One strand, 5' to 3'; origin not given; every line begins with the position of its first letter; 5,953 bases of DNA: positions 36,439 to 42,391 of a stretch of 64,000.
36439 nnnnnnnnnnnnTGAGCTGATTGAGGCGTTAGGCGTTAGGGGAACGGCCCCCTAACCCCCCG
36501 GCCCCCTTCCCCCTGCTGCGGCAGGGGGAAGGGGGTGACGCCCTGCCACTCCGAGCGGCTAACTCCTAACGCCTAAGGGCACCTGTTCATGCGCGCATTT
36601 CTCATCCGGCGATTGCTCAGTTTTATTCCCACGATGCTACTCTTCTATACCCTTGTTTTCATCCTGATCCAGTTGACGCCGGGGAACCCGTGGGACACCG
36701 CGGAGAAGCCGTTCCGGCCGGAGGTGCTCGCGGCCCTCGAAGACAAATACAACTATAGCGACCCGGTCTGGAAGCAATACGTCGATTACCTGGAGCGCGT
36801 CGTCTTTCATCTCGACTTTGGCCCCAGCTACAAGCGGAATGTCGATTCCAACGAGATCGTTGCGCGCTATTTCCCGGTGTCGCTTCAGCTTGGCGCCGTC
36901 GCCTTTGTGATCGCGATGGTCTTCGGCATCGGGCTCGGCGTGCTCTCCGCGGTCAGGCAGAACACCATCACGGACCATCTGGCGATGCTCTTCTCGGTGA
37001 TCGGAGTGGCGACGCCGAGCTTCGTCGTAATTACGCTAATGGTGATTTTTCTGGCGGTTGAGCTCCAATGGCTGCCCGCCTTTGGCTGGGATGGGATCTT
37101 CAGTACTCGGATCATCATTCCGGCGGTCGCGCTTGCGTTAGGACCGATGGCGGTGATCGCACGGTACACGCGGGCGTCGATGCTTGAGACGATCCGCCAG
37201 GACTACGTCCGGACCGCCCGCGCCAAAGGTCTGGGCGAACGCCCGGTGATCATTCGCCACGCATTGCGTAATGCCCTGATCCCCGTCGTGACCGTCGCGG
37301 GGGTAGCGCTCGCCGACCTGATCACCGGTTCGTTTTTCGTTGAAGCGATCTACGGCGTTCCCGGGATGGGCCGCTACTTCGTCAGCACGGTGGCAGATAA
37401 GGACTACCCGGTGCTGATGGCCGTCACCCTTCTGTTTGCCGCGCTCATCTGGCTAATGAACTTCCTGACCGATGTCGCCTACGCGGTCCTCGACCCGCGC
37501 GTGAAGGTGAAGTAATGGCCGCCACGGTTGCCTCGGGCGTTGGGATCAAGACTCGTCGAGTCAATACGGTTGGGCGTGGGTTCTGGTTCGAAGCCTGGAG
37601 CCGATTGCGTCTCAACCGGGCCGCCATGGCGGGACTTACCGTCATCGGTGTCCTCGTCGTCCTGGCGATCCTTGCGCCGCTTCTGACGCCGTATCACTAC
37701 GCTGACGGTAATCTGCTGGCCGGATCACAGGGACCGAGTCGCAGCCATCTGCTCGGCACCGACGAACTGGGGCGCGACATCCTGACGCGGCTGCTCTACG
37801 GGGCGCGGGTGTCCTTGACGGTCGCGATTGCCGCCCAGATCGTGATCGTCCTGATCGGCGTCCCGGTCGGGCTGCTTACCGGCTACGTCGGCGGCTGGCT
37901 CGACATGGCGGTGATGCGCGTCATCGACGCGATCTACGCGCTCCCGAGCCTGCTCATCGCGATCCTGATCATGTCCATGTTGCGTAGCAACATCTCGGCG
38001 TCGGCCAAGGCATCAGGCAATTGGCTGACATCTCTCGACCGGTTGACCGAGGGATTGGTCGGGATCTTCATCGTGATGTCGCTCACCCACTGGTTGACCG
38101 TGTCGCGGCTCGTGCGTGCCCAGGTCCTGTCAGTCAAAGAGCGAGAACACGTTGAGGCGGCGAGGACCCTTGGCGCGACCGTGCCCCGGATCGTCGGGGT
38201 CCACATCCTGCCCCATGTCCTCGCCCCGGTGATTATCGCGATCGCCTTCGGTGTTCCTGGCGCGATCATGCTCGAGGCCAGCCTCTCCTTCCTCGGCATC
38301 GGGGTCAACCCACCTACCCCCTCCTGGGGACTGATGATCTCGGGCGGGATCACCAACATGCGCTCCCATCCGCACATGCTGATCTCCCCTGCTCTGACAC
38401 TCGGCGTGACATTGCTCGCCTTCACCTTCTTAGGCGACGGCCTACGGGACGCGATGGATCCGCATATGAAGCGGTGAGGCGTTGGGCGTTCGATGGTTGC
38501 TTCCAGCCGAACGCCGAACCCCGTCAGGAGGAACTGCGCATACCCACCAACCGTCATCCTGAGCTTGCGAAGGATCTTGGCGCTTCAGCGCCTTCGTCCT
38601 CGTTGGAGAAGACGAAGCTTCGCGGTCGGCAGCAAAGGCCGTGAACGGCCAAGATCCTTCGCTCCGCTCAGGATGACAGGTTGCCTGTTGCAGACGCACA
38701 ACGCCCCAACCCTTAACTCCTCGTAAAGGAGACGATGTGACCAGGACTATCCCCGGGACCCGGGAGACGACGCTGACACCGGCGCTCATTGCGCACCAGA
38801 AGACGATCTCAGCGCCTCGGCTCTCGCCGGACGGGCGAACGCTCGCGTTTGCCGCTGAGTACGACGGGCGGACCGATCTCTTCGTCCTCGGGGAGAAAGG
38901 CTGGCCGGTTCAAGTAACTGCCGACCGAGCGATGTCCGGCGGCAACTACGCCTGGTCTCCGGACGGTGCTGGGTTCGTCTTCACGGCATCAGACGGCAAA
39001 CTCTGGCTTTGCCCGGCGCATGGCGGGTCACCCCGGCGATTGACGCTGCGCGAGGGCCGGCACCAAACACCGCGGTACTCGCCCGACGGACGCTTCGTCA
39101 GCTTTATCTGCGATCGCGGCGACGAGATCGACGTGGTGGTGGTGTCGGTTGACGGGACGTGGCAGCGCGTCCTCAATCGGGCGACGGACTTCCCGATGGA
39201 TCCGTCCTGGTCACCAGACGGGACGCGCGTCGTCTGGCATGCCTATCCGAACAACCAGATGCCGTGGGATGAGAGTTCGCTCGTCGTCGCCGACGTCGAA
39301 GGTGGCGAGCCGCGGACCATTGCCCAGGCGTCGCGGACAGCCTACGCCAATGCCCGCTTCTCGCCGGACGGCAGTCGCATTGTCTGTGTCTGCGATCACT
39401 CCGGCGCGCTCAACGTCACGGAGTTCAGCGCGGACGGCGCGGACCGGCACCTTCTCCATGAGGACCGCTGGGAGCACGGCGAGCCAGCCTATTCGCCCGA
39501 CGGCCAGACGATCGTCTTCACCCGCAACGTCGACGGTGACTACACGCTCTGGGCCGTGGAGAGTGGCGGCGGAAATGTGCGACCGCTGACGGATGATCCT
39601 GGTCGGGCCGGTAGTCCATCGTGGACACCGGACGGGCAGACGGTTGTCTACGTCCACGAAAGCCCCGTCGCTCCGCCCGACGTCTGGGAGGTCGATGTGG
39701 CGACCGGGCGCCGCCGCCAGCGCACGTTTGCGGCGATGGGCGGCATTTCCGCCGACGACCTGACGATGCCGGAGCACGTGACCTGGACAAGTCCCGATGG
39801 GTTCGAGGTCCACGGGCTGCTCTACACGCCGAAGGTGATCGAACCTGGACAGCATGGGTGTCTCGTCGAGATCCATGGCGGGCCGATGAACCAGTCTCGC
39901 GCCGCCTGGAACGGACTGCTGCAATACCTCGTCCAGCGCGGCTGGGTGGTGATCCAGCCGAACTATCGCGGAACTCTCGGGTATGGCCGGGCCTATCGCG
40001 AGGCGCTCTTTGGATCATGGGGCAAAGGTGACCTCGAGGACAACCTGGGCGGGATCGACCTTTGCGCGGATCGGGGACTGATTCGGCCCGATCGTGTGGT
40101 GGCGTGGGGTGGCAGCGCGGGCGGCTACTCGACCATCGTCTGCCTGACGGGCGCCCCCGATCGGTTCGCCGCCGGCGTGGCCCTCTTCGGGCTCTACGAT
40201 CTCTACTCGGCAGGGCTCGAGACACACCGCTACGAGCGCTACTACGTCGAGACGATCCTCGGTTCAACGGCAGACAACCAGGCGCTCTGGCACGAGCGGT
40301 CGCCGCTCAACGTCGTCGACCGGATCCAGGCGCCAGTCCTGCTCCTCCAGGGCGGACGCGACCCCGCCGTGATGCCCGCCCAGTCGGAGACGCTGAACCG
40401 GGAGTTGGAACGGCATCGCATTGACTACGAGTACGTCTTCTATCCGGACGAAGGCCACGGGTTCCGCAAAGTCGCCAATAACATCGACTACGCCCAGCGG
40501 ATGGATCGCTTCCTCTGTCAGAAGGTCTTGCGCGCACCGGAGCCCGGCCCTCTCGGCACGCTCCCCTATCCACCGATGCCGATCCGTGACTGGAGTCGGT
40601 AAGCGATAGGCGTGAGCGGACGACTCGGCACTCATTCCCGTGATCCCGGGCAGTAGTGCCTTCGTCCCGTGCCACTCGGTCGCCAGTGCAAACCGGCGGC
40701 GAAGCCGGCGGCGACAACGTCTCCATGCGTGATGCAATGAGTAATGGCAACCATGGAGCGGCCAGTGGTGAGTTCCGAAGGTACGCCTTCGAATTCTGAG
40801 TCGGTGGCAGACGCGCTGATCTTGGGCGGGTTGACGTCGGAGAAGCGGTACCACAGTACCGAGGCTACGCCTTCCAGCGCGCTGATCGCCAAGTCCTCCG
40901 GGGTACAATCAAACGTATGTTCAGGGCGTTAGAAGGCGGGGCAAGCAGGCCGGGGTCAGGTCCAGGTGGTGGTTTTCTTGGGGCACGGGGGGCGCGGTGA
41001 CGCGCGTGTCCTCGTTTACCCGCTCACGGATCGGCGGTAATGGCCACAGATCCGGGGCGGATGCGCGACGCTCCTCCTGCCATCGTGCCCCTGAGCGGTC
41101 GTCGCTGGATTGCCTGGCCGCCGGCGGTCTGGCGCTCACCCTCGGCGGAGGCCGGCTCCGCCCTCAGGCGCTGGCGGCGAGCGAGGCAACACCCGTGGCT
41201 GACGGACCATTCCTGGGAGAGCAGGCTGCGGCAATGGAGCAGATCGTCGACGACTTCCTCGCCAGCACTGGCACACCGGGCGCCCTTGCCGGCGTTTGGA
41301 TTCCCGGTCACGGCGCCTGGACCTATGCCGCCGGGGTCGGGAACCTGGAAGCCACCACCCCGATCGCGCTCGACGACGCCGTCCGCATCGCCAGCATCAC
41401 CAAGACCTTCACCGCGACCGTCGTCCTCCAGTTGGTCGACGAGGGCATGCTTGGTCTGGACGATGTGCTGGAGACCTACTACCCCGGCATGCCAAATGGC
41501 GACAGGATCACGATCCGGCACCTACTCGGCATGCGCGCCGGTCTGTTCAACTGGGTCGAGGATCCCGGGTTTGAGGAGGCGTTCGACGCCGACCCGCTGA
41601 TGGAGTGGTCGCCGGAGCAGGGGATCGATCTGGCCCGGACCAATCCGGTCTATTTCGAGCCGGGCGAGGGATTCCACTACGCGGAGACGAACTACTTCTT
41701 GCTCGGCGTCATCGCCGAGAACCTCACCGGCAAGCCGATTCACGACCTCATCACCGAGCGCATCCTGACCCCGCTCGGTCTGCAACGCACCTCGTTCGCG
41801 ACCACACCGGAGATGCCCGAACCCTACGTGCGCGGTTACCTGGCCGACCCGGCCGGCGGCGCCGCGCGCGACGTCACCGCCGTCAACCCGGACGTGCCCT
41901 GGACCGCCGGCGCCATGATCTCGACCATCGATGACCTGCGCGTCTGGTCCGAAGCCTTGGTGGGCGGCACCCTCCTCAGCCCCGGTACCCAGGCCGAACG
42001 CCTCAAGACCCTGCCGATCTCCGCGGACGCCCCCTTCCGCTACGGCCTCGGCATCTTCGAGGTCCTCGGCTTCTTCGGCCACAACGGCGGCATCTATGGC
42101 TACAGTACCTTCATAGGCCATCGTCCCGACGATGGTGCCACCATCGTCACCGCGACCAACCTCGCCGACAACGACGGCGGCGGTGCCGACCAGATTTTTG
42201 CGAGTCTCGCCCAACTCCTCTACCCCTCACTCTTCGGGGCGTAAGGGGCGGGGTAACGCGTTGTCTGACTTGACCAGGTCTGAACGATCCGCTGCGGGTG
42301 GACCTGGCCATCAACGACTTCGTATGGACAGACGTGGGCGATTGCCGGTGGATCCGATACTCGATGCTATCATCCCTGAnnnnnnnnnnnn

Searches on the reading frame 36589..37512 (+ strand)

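Call 41: search_protein_families(library=pfam, proteins=[window:36589-37512:+], max_evalue=0.001)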
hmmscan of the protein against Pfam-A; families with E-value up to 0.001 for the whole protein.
window:36589-37512:+ (308 aa): 2 families
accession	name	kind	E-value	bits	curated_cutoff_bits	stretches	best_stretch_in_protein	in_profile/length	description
PF00528.27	BPD_transp_1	-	4.6e-37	128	26.4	1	113-306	1-183/184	Binding-protein-dependent transport system inner membrane component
PF19300.4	BPD_transp_1_N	-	6.3e-07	30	23.8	1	1-77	1-78/114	Binding-prot-dependent transport system membrane comp, N-term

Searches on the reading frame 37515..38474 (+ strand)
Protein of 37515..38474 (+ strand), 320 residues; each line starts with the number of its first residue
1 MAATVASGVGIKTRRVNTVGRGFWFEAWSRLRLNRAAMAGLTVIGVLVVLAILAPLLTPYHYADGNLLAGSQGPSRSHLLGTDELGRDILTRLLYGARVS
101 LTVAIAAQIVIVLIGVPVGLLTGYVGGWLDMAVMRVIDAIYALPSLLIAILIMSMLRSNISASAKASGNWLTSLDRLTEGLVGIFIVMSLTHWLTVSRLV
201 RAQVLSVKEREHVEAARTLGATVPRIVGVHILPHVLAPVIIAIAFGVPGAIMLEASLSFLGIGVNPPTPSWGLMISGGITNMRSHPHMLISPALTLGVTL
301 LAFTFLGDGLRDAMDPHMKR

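Call 41: search_protein_families(library=pfam, proteins=[window:37515-38474:+], max_evalue=0.001)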
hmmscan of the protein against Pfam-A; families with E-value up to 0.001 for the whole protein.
window:37515-38474:+ (320 aa): 2 families
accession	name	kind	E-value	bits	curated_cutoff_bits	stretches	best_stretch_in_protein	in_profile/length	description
PF00528.27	BPD_transp_1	-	3e-30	105.7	26.4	1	115-319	1-183/184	Binding-protein-dependent transport system inner membrane component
PF12911.12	OppC_N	-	1.3e-14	54.2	23.9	1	23-69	2-48/53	N-terminal TM domain of oligopeptide transport permease C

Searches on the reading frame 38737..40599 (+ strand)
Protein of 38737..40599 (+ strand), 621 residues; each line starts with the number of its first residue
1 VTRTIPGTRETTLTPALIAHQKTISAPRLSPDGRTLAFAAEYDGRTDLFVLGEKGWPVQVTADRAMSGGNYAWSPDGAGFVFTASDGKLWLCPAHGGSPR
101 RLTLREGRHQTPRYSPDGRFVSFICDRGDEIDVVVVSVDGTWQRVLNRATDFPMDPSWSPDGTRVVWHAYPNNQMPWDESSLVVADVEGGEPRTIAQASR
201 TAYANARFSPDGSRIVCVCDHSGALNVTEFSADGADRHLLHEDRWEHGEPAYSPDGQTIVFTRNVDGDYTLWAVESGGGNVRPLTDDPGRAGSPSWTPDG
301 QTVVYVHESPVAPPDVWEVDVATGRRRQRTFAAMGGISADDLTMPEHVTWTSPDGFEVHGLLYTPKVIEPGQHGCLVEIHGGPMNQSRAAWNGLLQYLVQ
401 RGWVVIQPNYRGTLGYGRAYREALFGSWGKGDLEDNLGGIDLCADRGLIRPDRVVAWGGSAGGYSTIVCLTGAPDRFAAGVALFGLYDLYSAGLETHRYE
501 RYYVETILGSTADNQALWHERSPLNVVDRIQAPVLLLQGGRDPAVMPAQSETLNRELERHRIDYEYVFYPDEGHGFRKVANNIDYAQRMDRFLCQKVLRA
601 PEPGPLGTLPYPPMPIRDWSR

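Call 41: search_protein_families(library=pfam, proteins=[window:38737-40599:+], max_evalue=0.001)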
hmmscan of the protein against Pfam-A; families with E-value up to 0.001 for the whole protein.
window:38737-40599:+ (621 aa): 10 families
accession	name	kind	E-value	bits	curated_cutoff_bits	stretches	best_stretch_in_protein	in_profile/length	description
PF00326.27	Peptidase_S9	-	1.1e-43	149.6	22.6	1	395-596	7-209/213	Prolyl oligopeptidase family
PF07676.18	PD40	-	1.4e-33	114.6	20.9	3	247-272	11-37/38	WD40-like Beta Propeller Repeat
PF20434.5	BD-FAE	-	3.5e-12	46.7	26.8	1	363-557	4-215/215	BD-FAE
PF00930.27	DPPIV_N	-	2e-09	37.1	22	0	263-324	19-73/354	Dipeptidyl peptidase IV (DPP IV) N-terminal region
PF10647.15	Gmad1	-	4.2e-09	37.1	20.5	0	111-234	27-146/251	Lipoprotein LpqB beta-propeller domain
PF01738.24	DLH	-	6.3e-09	36.2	21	1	398-588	37-200/217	Dienelactone hydrolase family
PF25174.1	Beta-prop_THOC3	-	4.7e-06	26.3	305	0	186-303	75-186/272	THOC3 beta-propeller domain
PF02129.25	Peptidase_S15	-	2.6e-05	24.5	23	0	503-560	194-250/262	X-Pro dipeptidyl-peptidase (S15 family)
PF25460.1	Beta-prop_Aladin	-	0.00014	21.6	171.1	0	157-265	117-215/340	Aladin seven-bladed propeller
PF12146.15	Hydrolase_4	-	0.00048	19.9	27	0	527-574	187-232/239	Serine aminopeptidase, S33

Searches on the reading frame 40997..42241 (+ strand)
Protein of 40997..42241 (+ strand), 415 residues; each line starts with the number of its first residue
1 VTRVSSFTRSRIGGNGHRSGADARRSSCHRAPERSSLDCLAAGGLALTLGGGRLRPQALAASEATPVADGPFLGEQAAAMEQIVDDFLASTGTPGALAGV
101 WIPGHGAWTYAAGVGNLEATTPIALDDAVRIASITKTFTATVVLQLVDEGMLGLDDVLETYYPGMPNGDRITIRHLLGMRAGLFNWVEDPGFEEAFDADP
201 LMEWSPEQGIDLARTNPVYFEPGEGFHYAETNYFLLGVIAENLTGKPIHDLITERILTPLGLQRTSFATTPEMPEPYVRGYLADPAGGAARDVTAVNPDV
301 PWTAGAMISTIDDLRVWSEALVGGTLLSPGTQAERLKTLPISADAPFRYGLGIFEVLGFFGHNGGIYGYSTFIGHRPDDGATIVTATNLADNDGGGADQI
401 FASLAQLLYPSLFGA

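Call 39: find_homologous_proteins(query=window:40997-42241:+, max_evalue=1e-60)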
Query window:40997-42241:+ (415 aa): 396 proteins with E <= 1e-60 among 8000 candidates; the best 120 are listed.
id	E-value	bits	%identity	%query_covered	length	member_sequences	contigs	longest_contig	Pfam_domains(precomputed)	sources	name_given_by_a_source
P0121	1.1e-223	761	100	81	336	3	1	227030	PF00144.30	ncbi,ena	-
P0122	5.3e-147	508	62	90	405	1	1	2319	PF00144.30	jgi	jgi:D-alanyl-D-alanine carboxypeptidase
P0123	1.3e-137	478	59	95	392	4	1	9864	PF00144.30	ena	-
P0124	3.0e-132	460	58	84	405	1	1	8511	PF00144.30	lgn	-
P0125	1.2e-131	458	57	93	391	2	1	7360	PF00144.30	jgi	jgi:D-alanyl-D-alanine carboxypeptidase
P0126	1.3e-130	454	57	92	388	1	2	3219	PF00144.30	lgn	-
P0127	2.3e-130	454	56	92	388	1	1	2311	PF00144.30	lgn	-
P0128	4.6e-130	453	56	92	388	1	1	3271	PF00144.30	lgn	-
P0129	8.2e-129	449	56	94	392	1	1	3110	PF00144.30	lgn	-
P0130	8.8e-127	442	55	93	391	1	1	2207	PF00144.30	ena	-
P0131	9.8e-124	432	58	83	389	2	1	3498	PF00144.30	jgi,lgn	-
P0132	1.8e-121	424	53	96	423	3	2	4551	PF00144.30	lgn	-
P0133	6.7e-121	422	54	88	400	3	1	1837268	PF00144.30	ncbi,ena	-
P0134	7.0e-121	422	52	95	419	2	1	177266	PF00144.30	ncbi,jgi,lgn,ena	-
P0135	2.2e-120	421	53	91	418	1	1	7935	PF00144.30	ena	-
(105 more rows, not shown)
